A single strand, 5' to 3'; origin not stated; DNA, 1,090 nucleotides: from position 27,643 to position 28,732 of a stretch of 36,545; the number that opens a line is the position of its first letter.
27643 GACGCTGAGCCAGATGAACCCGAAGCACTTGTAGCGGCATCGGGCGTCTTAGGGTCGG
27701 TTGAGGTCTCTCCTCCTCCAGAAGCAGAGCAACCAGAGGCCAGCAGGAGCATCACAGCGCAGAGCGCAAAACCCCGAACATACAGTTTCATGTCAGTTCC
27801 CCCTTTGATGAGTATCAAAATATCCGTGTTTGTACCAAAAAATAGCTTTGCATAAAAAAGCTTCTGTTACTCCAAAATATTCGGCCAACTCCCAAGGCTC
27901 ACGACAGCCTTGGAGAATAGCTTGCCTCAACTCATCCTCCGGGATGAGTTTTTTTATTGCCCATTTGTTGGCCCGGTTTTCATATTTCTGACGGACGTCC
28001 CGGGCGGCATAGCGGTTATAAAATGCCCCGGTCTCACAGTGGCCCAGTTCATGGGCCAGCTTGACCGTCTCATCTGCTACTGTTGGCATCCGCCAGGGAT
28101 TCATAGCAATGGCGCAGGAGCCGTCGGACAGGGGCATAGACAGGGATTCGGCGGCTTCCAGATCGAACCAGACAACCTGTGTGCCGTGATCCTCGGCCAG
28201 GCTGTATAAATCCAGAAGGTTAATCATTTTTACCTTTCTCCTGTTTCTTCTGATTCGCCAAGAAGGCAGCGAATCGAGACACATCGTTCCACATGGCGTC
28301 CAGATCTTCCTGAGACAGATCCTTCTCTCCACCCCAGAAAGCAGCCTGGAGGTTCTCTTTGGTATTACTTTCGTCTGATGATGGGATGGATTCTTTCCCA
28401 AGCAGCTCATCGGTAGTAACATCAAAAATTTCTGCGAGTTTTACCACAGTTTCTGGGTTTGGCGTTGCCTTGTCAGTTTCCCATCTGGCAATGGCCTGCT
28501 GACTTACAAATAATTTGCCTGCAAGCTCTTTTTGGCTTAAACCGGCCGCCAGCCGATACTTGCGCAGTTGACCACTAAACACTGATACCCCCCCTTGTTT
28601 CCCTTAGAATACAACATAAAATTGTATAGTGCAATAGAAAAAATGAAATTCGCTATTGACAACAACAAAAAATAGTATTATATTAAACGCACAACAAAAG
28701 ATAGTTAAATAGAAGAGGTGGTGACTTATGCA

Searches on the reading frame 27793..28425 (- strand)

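Call 84: search_protein_families(library=pfam, proteins=[window:27793-28425:-], max_evalue=0.00001)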
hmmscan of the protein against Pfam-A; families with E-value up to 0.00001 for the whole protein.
window:27793-28425:- (210 aa): 1 family
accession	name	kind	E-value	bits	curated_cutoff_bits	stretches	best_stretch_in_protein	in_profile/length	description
PF06114.19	Peptidase_M78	-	4.8e-09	36.5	22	1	77-195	1-122/123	IrrE N-terminal-like domain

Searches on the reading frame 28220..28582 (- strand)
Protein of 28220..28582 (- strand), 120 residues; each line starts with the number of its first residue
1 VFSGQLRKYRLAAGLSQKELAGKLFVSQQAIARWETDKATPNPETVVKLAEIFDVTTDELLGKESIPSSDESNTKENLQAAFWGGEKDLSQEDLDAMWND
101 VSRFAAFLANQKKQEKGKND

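Call 84: search_protein_families(library=pfam, proteins=[window:28220-28582:-], max_evalue=0.00001)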
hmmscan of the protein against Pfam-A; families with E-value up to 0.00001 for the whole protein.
window:28220-28582:- (120 aa): 3 families
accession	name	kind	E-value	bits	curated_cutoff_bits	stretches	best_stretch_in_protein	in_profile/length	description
PF01381.28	HTH_3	-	1.1e-18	67.4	23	1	6-60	1-55/55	Helix-turn-helix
PF13560.12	HTH_31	-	1.5e-12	48.1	27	1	3-60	3-61/64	Helix-turn-helix domain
PF12844.13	HTH_19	-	5.5e-11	42.7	30.2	1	6-64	4-62/64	Helix-turn-helix domain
